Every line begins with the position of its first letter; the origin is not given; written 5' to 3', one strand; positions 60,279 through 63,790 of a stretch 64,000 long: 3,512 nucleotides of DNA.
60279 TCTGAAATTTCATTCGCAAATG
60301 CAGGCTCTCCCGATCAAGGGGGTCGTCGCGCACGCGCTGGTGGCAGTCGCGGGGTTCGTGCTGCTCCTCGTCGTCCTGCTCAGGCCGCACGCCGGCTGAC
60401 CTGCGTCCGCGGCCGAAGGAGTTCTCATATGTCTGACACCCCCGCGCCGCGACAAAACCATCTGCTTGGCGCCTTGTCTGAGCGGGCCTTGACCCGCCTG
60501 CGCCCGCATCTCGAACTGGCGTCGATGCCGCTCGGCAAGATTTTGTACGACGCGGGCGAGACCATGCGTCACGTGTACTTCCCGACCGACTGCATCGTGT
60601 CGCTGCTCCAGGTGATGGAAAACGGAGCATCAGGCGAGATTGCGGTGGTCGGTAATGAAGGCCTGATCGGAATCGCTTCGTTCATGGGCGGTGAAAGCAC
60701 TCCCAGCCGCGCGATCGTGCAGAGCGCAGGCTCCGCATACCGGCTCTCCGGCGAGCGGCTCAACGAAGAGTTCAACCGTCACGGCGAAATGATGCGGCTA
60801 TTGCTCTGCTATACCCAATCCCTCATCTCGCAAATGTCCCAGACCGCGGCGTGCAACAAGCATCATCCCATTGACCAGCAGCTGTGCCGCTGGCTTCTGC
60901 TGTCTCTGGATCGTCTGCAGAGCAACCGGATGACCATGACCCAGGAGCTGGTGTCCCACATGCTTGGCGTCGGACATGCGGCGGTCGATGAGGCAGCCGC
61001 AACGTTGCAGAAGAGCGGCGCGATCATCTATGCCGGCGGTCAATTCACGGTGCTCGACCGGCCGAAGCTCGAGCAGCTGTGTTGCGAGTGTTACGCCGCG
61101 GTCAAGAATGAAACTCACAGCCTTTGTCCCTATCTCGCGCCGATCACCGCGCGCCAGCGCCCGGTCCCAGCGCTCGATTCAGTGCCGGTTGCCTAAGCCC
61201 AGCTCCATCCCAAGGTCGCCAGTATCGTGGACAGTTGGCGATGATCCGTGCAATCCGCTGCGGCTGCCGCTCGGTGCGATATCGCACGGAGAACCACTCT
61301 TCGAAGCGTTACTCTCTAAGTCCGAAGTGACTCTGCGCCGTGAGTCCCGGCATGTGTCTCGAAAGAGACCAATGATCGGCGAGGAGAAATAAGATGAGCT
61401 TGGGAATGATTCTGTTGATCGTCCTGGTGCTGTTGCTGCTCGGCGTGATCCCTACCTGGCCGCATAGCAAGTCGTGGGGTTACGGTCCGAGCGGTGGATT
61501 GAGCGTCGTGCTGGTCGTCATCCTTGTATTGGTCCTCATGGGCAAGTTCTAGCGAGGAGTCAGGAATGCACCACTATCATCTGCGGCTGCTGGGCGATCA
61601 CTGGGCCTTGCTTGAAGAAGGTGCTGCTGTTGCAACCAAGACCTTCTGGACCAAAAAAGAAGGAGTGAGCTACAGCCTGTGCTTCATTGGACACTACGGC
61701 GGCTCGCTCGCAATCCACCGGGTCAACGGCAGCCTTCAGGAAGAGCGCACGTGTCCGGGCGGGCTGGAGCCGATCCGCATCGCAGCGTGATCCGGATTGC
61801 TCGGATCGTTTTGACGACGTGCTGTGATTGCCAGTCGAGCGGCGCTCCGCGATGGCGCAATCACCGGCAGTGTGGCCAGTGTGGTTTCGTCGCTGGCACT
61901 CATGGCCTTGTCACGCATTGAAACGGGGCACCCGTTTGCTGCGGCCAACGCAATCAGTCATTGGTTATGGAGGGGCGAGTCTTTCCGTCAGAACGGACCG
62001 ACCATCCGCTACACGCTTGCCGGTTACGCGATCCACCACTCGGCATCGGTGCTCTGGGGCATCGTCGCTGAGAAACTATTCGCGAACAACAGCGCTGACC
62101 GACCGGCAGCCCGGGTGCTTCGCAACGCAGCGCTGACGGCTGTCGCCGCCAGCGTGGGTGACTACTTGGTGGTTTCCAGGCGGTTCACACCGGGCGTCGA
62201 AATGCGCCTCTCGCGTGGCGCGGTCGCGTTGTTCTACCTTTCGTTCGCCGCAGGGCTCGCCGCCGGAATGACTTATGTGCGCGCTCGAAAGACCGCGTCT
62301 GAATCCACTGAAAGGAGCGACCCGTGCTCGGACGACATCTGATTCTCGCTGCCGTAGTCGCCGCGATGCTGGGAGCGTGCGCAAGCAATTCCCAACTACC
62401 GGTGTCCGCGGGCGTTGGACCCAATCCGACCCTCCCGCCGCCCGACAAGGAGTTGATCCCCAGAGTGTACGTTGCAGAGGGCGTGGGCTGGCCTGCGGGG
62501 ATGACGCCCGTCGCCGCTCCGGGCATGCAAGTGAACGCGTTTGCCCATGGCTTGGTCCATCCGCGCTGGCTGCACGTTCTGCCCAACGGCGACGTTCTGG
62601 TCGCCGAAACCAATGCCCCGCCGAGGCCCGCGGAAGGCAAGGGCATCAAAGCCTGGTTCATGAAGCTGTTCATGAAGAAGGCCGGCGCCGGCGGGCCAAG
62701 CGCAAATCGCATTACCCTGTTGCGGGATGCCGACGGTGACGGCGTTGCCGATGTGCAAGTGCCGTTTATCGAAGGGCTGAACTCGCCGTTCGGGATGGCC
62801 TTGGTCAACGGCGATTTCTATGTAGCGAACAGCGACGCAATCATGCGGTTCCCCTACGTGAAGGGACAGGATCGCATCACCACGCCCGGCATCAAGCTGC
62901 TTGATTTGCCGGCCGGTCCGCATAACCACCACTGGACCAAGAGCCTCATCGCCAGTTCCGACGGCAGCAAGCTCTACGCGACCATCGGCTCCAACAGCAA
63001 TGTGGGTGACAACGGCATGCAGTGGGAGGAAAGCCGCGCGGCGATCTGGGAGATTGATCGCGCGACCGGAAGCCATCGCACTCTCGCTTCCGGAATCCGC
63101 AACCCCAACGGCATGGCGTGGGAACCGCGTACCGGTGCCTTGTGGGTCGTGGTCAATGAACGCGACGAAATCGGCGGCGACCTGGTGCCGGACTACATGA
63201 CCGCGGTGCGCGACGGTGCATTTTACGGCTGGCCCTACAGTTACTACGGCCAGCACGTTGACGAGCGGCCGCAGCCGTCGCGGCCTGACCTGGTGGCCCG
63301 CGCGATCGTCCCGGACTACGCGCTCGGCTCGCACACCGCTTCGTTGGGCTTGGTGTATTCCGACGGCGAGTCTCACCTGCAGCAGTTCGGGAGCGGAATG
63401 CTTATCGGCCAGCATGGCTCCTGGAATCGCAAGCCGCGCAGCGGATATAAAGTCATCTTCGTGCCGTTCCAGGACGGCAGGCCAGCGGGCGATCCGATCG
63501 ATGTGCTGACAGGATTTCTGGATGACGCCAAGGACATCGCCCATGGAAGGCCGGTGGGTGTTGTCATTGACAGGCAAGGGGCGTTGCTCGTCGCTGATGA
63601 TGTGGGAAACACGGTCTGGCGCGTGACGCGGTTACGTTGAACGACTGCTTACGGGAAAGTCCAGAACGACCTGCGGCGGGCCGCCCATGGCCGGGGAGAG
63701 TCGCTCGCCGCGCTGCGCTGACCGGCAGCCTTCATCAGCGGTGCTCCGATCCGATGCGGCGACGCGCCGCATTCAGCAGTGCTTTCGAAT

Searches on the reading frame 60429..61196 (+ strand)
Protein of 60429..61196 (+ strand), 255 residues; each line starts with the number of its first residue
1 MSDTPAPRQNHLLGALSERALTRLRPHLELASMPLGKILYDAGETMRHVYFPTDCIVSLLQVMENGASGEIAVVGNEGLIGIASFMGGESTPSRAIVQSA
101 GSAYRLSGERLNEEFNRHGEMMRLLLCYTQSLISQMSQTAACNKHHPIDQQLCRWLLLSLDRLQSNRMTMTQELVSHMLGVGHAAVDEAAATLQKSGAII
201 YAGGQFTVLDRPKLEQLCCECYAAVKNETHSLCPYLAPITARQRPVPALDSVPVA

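Call 32: search_protein_families(library=pfam, proteins=[window:60429-61196:+], max_evalue=0.001)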
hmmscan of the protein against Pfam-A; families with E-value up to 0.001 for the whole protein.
window:60429-61196:+ (255 aa): 2 families
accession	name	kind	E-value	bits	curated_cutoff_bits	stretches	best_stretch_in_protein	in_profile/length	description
PF00027.35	cNMP_binding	-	4.8e-09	36.5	27.5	1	34-118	5-89/89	Cyclic nucleotide-binding domain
PF13545.12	HTH_Crp_2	-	3.2e-08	33.8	27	1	150-217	1-70/70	Crp-like helix-turn-helix domain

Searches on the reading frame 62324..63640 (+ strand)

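Call 32: search_protein_families(library=pfam, proteins=[window:62324-63640:+], max_evalue=0.001)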
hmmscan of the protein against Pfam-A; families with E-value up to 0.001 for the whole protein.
window:62324-63640:+ (438 aa): 3 families
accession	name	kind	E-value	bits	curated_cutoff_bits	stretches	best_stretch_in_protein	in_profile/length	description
PF07995.17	GSDH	-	1.1e-09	38.5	25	1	194-332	105-247/332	Glucose / Sorbosone dehydrogenase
PF23500.1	DUF7133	-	1.7e-06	28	27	1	78-174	27-105/385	Domain of unknown function (DUF7133)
PF01436.27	NHL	-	5.1e-06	26.7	20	0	409-429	3-22/28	NHL repeat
